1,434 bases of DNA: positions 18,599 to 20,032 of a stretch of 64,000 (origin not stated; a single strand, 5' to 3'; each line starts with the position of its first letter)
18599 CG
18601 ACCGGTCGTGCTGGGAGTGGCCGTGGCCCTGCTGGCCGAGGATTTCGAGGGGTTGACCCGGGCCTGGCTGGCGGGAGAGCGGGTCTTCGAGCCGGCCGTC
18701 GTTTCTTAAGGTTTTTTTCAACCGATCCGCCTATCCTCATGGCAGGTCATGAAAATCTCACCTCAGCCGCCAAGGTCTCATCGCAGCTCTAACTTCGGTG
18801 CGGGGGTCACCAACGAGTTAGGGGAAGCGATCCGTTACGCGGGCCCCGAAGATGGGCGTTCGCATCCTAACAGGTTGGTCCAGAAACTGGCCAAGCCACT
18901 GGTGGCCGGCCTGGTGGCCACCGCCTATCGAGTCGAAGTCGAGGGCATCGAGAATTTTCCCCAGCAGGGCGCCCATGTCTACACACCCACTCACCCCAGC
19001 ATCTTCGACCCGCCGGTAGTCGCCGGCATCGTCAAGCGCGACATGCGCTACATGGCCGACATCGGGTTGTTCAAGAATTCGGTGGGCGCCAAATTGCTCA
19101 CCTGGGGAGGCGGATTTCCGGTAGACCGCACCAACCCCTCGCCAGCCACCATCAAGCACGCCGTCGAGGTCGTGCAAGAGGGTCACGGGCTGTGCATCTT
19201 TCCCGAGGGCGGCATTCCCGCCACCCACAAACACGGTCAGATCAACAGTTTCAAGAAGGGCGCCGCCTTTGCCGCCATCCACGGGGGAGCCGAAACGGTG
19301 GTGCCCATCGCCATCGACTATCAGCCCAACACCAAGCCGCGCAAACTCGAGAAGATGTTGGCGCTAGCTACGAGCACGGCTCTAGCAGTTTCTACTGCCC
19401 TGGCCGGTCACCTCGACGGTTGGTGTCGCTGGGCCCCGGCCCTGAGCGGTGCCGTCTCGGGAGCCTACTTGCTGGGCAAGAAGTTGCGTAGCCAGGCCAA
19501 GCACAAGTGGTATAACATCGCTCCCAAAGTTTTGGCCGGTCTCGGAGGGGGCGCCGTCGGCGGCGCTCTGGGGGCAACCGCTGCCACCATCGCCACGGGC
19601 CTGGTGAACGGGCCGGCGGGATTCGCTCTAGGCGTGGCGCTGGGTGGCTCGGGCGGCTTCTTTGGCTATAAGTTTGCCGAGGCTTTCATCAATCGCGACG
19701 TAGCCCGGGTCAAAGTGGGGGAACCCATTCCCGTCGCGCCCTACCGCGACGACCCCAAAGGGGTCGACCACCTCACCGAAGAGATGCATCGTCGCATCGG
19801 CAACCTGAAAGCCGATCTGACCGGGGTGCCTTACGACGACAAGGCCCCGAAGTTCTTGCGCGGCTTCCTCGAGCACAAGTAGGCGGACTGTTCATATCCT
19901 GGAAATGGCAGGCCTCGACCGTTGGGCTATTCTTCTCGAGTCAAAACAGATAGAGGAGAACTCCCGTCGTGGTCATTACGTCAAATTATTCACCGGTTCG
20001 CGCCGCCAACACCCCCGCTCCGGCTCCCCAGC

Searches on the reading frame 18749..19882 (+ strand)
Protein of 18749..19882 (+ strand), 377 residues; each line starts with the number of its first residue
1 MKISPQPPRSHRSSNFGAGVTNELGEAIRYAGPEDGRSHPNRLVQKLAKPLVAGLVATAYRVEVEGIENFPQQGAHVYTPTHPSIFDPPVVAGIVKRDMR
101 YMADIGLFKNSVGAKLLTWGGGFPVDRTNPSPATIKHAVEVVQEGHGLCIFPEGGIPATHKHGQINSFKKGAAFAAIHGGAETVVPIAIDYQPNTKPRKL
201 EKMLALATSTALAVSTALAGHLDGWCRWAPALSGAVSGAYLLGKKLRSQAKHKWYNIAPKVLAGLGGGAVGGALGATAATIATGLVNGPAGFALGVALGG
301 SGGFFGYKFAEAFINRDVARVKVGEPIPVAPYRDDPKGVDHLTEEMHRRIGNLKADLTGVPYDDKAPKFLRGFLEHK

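Call 3: search_protein_families(library=pfam, proteins=[window:18749-19882:+], max_evalue=0.01)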
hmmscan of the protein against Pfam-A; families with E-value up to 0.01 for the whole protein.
window:18749-19882:+ (377 aa): 1 family
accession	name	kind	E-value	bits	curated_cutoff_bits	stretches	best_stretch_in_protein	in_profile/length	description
PF01553.26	Acyltransferase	-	5.9e-19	68.6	23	1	61-189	1-131/132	Acyltransferase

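Call 9: search_protein_families(library=ncbifam, proteins=[window:18749-19882:+], max_evalue=0.01)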
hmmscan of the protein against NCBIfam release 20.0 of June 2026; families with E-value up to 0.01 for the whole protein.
window:18749-19882:+ (377 aa): 4 families
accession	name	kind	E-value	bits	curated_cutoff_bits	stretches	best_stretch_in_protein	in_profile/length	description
TIGR00530.1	AGP_acyltrn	subfamily_domain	1.6e-17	63.5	102.95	1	62-189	4-129/130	1-acylglycerol-3-phosphate O-acyltransferase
NF006386.0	PRK08633.1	equivalog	2.5e-17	61.9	1221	1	45-190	412-552/1147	acyl-[ACP]--phospholipid O-acyltransferase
NF005291.0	PRK06814.1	equivalog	5.3e-16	57.7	1349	1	45-203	424-577/1140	acyl-[ACP]--phospholipid O-acyltransferase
NF005959.0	PRK08043.1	equivalog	1.6e-09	36.6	886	1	53-204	7-152/719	bifunctional acyl-ACP--phospholipid O-acyltransferase/long-chain-fatty-acid--ACP ligase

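Call 10: find_homologous_proteins(query=window:18749-19882:+, max_evalue=0.00001)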
Query window:18749-19882:+ (377 aa): 14 proteins with E <= 0.00001 among 8000 candidates.
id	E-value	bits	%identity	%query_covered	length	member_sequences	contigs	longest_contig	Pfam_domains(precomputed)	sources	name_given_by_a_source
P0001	9.6e-243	823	96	100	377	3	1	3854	PF01553.27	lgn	-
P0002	2.3e-99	351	49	96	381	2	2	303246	PF01553.27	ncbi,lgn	ncbi:MAG: lysophospholipid acyltransferase family protein [Vulcanimicrobiota bacterium]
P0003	6.1e-98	347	47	89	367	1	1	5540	PF01553.27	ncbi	ncbi:MAG: lysophospholipid acyltransferase family protein [Candidatus Eremiobacterota bacterium]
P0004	9.9e-98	346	44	99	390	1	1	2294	PF01553.27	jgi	jgi:1-acyl-sn-glycerol-3-phosphate acyltransferase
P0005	1.1e-95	339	46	96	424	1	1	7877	PF01553.27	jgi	jgi:1-acyl-sn-glycerol-3-phosphate acyltransferase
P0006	4.5e-86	307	47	90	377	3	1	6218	PF01553.27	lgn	-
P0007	4.6e-75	271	43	96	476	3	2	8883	PF01553.27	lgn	-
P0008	3.6e-72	262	41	90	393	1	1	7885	PF01553.27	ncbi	ncbi:MAG: lysophospholipid acyltransferase family protein [Candidatus Eremiobacterota bacterium]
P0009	6.4e-68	248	39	90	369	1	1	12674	PF01553.27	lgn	-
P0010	1.9e-43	167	32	90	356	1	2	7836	PF01553.27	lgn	-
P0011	2.1e-12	65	34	51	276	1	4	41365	PF01553.27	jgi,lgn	jgi:1-acyl-sn-glycerol-3-phosphate acyltransferase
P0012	1.0e-10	59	37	35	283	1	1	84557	PF01553.27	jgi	jgi:1-acyl-sn-glycerol-3-phosphate acyltransferase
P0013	1.9e-10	58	34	36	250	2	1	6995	PF01553.27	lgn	-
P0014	1.4e-6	46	29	31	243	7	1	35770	PF01553.27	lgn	-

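Call 11: find_encoding_contigs(protein=P0002, flank=10000, max_places=2)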
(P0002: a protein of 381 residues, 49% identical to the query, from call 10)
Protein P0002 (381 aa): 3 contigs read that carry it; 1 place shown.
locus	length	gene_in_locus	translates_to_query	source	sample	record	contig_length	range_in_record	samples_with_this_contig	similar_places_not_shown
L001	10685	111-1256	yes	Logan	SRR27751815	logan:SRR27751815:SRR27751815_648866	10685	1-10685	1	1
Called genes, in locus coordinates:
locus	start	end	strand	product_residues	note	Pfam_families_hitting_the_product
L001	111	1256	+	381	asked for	PF01553:Acyltransferase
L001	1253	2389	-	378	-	PF01041:DegT_DnrJ_EryC1, PF00155:Aminotran_1_2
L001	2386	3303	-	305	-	PF03372:Exo_endo_phos, PF14529:Exo_endo_phos_2 (faint)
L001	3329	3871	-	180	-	-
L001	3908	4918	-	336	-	PF05175:MTS (weak), PF13649:Methyltransf_25 (weak), PF05958:tRNA_U5-meth_tr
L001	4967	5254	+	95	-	-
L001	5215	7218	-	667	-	-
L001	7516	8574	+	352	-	PF00753:Lactamase_B, PF19583:ODP (weak)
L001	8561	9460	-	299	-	PF03734:YkuD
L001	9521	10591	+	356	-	PF03734:YkuD, PF01471:PG_binding_1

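Call 12: find_encoding_contigs(protein=P0009, flank=10000, max_places=2)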
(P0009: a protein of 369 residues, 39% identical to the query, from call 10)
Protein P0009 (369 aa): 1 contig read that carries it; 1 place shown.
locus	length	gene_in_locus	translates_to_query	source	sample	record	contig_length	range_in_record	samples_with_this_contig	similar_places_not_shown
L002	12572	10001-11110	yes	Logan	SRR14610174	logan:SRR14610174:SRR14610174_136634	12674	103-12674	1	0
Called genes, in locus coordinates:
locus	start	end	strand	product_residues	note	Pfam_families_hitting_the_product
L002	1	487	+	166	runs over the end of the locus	-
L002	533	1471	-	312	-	PF00512:HisKA (weak), PF02518:HATPase_c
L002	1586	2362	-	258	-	-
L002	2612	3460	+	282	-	PF02492:cobW, PF03193:RsgA_GTPase (faint)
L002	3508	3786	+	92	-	-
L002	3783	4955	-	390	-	PF00149:Metallophos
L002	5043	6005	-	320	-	PF00126:HTH_1, PF03466:LysR_substrate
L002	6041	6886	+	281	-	PF00378:ECH_1, PF16113:ECH_2 (weak)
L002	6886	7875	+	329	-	PF08240:ADH_N, PF00107:ADH_zinc_N, PF13602:ADH_zinc_N_2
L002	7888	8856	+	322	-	PF00296:Bac_luciferase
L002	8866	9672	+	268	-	PF00106:adh_short, PF01370:Epimerase, PF08659:KR, PF13561:adh_short_C2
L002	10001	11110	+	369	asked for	PF01553:Acyltransferase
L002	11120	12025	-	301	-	PF01223:Endonuclease_NS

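Call 14: find_related_loci(query=A1, collection=genome_contigs, flank=10000)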
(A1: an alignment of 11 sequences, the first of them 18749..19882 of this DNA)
Query A1 (377 aa) in genome_contigs; peptide patterns used: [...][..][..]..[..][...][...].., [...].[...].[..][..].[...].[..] (x = any residue, [..] = any of these).
137 stretches matched a pattern; 47 encode a relative of the query (tblastn E <= 1e-3); 47 distinct loci.
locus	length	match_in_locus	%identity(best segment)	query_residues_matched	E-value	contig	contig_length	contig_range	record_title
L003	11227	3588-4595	47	30-369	3e-86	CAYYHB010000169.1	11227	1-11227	MAG TPA_asm: uncultured Burkholderiales bacterium isolate SRP329715_co1_347 genome assembly, contig: NODE_8890_length_11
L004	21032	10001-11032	45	30-376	2e-77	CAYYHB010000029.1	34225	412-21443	MAG TPA_asm: uncultured Burkholderiales bacterium isolate SRP329715_co1_347 genome assembly, contig: NODE_1732_length_34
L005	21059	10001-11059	42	26-375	5e-72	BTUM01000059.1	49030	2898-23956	MAG: Candidatus Xenobia bacterium AMX-MBFR-33 DNA, sequence059, whole genome shotgun sequence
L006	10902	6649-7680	46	30-376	3e-71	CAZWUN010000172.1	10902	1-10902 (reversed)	MAG TPA_asm: uncultured Burkholderiales bacterium isolate SRP329715_co1_362 genome assembly, contig: NODE_9260_length_10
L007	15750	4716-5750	46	30-375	2e-71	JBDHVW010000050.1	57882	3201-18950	MAG: Vulcanimicrobiota bacterium isolate AS-MICRO-3CA.307 NODE_1861_length_57882_cov_5.235211, whole genome shotgun sequ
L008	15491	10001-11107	42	7-369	3e-76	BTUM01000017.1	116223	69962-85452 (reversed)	MAG: Candidatus Xenobia bacterium AMX-MBFR-33 DNA, sequence017, whole genome shotgun sequence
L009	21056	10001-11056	41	26-374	5e-65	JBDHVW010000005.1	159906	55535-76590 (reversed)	MAG: Vulcanimicrobiota bacterium isolate AS-MICRO-3CA.307 NODE_249_length_159906_cov_5.595582, whole genome shotgun sequ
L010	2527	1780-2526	45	26-271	2e-54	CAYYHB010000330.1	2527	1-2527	MAG TPA_asm: uncultured Burkholderiales bacterium isolate SRP329715_co1_347 genome assembly, contig: NODE_70459_length_2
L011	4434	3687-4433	44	26-271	2e-53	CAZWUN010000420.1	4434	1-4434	MAG TPA_asm: uncultured Burkholderiales bacterium isolate SRP329715_co1_362 genome assembly, contig: NODE_31146_length_4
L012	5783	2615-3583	31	30-353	5e-31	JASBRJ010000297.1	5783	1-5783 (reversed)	MAG: bacterium isolate BWSM_10 k141_2423443, whole genome shotgun sequence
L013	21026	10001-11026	29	33-362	1e-23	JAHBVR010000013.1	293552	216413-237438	MAG: Vulcanimicrobiota bacterium isolate ACE_ERE1 ERE1_13, whole genome shotgun sequence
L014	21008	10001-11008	28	33-359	2e-19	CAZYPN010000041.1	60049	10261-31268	MAG TPA_asm: uncultured Burkholderiales bacterium isolate SRP329715_co1_2 genome assembly, contig: NODE_567_length_60049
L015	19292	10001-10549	29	33-220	2e-15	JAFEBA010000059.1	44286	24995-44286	Bacterium isolate SZAS-1 EREM-KAN-1__59__length-44286, whole genome shotgun sequence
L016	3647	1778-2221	27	62-198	1e-11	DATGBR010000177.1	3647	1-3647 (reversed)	MAG TPA_asm: Candidatus Methylomirabilota bacterium isolate SMAG_U9627 k141_835232, whole genome shotgun sequence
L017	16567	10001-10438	28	62-192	3e-11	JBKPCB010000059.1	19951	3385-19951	MAG: Candidatus Methylomirabilota bacterium isolate GB_EKS_MAG_00063 GB_EKS_000000587564, whole genome shotgun sequence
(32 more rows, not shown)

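Call 25: find_encoding_contigs(protein=P0001, flank=10000, max_places=2)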
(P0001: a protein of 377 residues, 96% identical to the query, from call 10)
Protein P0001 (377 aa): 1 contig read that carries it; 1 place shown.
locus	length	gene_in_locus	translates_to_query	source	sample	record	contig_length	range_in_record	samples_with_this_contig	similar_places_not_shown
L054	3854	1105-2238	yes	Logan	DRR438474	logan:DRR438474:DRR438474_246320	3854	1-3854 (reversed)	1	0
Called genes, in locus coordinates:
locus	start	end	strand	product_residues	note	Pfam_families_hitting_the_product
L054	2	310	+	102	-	?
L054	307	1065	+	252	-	PF03692:CxxCxxCC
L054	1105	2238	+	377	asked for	PF01553:Acyltransferase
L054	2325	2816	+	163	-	-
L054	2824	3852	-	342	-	?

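Call 50: search_protein_families(library=pfam, proteins=[L014:7633-9789:+, L014:9851-11149:+, L014:11362-13485:+, L014:13490-14377:+, L014:14390-16027:+, L012:247-2574:+, L012:2543-3616:+, L012:3655-4656:+], max_evalue=0.00001)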
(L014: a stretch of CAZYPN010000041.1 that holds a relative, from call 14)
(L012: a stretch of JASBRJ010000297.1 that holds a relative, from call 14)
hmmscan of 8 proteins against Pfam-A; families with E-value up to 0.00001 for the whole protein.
L014:7633-9789:+ (718 aa): 2 families
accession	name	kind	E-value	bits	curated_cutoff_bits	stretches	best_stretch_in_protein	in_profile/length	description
PF06315.17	AceK_kinase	-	1.1e-108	363.1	29.3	1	455-709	1-255/256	Isocitrate dehydrogenase kinase/phosphatase (AceK) kinase domain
PF20423.3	AceK_regulatory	-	1.4e-78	264.6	25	1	156-454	5-302/302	Isocitrate dehydrogenase kinase/phosphatase (AceK), regulatory domain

L014:9851-11149:+ (432 aa): 1 family
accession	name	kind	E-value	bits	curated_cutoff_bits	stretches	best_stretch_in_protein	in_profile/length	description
PF01553.26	Acyltransferase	-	2.4e-12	47.2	23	1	81-200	3-124/132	Acyltransferase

L014:11362-13485:+ (707 aa): 2 families
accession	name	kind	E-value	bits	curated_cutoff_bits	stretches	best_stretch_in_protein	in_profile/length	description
PF00501.34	AMP-binding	-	1.5e-71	241.7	29.9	1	62-538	1-384/384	AMP-binding enzyme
PF23562.2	AMP-binding_C_3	-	7.2e-16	59.1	20.8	1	577-706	3-121/124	AMP-binding enzyme C-terminal domain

L014:13490-14377:+ (295 aa): 0 families

L014:14390-16027:+ (545 aa): 1 family
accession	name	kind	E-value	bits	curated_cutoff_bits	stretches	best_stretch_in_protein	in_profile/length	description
PF03692.20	CxxCxxCC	-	5.4e-06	27.5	23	1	186-271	1-72/85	Putative zinc- or iron-chelating domain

L012:247-2574:+ (775 aa): 2 families
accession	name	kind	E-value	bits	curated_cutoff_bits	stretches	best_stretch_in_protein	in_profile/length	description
PF00501.34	AMP-binding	-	1.7e-65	221.8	29.9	1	56-545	2-382/384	AMP-binding enzyme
PF23562.2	AMP-binding_C_3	-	1.7e-08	35.3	20.8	1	647-774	6-120/124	AMP-binding enzyme C-terminal domain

L012:2543-3616:+ (357 aa): 1 family
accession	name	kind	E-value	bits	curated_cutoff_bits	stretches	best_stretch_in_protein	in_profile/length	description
PF01553.26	Acyltransferase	-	1.7e-16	60.7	23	1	60-180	5-130/132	Acyltransferase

L012:3655-4656:+ (333 aa): 1 family
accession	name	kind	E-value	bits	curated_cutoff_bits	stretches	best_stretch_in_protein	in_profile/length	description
PF06626.17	DUF1152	-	2.2e-14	53.9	27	1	32-314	1-277/295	Protein of unknown function (DUF1152)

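Call 57: search_protein_families(library=pfam, proteins=[L013:581-2359:+, L013:2402-4543:-, L013:5025-7109:+, L013:7732-9807:+, L013:9800-11152:+, L013:11204-12181:-, L015:4935-7079:-, L015:7658-9766:-, L015:9407-11152:+, L015:4454-5017:-], max_evalue=0.00001)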
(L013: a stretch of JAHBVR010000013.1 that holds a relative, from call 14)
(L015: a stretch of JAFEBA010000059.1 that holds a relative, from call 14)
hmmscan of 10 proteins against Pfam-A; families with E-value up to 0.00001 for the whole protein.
L013:581-2359:+ (592 aa): 1 family
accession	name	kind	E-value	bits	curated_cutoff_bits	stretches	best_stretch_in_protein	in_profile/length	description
PF16483.10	Glyco_hydro_64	-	2.6e-45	155.7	27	1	175-564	3-348/370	Beta-1,3-glucanase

L013:2402-4543:- (713 aa): 2 families
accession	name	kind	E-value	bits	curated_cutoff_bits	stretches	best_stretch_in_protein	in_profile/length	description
PF00501.34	AMP-binding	-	2.9e-72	244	29.9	1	66-542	1-384/384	AMP-binding enzyme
PF23562.2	AMP-binding_C_3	-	1.2e-14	55.2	20.8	1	581-712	3-122/124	AMP-binding enzyme C-terminal domain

L013:5025-7109:+ (694 aa): 0 families

L013:7732-9807:+ (691 aa): 0 families

L013:9800-11152:+ (450 aa): 1 family
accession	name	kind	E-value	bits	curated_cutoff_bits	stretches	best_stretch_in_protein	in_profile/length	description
PF01553.26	Acyltransferase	-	2e-13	50.7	23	1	98-217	3-124/132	Acyltransferase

L013:11204-12181:- (325 aa): 4 families
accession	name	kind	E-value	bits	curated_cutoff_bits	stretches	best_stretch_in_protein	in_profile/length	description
PF00583.31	Acetyltransf_1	-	6.1e-18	65.6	20.7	1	184-293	11-116/116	Acetyltransferase (GNAT) family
PF13508.13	Acetyltransf_7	-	9.7e-16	58.4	27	1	211-294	2-83/84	Acetyltransferase (GNAT) domain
PF12802.13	MarR_2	-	3.6e-10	40.3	27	1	46-95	12-61/61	MarR family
PF13673.13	Acetyltransf_10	-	1.1e-08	35.6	23.6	1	212-295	31-109/128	Acetyltransferase (GNAT) domain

L015:4935-7079:- (714 aa): 2 families
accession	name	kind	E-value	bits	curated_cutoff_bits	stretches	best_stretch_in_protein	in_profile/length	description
PF00501.34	AMP-binding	-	4.6e-72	243.4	29.9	1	67-544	1-384/384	AMP-binding enzyme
PF23562.2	AMP-binding_C_3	-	2.1e-15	57.6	20.8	1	583-714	3-122/124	AMP-binding enzyme C-terminal domain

L015:7658-9766:- (702 aa): 5 families
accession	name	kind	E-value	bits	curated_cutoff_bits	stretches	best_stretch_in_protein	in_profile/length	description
PF22924.1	ACOX_C_alpha1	-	7.1e-37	127.2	27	1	359-505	2-166/169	Acyl-CoA oxidase, C-alpha1 domain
PF01756.24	ACOX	-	8.7e-33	113.9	22.1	1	558-696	6-144/181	Acyl-CoA oxidase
PF00441.29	Acyl-CoA_dh_1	-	1e-14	55.3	22.4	1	359-506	9-148/150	Acyl-CoA dehydrogenase, C-terminal domain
PF02770.24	Acyl-CoA_dh_M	-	1.9e-13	50.8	33.3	1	214-323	1-97/97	Acyl-CoA dehydrogenase, middle domain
PF02771.21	Acyl-CoA_dh_N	-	1.4e-09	38.7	22.9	1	102-208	6-111/113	Acyl-CoA dehydrogenase, N-terminal domain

L015:9407-11152:+ (581 aa): 1 family
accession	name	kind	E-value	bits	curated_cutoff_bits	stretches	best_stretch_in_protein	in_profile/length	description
PF01553.26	Acyltransferase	-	3.5e-14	53.2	23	1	227-348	1-124/132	Acyltransferase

L015:4454-5017:- (187 aa): 0 families

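Call 60: search_protein_families(library=pfam, proteins=[L004:5012-6559:+, L004:6276-7178:+, L004:7249-8424:+, L004:8648-9835:-, L004:11147-11755:+, L004:11856-12788:-, L004:13532-15043:+, L004:15572-16708:-, L004:18024-19076:+, L004:7243-8535:-], max_evalue=0.0001)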
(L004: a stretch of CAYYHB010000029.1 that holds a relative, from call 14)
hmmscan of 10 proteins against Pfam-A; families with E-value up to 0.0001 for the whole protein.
L004:5012-6559:+ (515 aa): 0 families

L004:6276-7178:+ (300 aa): 1 family
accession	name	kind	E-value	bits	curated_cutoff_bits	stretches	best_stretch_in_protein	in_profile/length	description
PF01963.22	TraB_PrgY_gumN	-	2e-06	28.3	26.8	1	54-286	6-255/263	TraB/PrgY/gumN family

L004:7249-8424:+ (391 aa): 0 families

L004:8648-9835:- (395 aa): 2 families
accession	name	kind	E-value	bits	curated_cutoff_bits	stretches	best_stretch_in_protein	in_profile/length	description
PF13360.13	PQQ_2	-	2.7e-10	40.8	27.6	1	225-361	2-92/233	Outer membrane protein assembly factor BamB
PF13570.13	Beta-prop_ACSF4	-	1.8e-05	24.7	133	1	183-357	29-200/329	Beta-alanine-activating enzyme, beta-propeller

L004:11147-11755:+ (202 aa): 0 families

L004:11856-12788:- (310 aa): 0 families

L004:13532-15043:+ (503 aa): 4 families
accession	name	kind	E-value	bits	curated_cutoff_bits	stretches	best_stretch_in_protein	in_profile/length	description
PF03734.19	YkuD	-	6.6e-27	95.3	23.4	1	377-502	3-146/146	L,D-transpeptidase catalytic domain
PF01471.23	PG_binding_1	-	3.9e-16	59.4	23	1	317-374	1-57/57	Putative peptidoglycan binding domain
PF17936.7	Big_6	-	1.1e-08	35.6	27.6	1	136-198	8-73/83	Bacterial Ig domain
PF19077.6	Big_13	-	5.3e-08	33.7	27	0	240-302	37-101/102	Bacterial Ig-like domain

L004:15572-16708:- (378 aa): 0 families

L004:18024-19076:+ (350 aa): 0 families

L004:7243-8535:- (430 aa): 1 family
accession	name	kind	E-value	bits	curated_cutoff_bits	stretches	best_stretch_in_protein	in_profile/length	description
PF03415.19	Peptidase_C11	-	6.5e-44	151.4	25.8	1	81-424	1-355/359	Clostripain family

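Call 62: search_solved_structures(query=window:18749-19882:+, max_evalue=0.01, show_alignments=1)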
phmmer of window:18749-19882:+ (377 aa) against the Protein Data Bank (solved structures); distinct sequences matched with E-value up to 0.01: 1.
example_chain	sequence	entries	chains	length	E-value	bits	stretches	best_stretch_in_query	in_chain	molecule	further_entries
5kym_A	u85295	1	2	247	7.8e-08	35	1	61-189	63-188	1-acyl-sn-glycerol-3-phosphate acyltransferase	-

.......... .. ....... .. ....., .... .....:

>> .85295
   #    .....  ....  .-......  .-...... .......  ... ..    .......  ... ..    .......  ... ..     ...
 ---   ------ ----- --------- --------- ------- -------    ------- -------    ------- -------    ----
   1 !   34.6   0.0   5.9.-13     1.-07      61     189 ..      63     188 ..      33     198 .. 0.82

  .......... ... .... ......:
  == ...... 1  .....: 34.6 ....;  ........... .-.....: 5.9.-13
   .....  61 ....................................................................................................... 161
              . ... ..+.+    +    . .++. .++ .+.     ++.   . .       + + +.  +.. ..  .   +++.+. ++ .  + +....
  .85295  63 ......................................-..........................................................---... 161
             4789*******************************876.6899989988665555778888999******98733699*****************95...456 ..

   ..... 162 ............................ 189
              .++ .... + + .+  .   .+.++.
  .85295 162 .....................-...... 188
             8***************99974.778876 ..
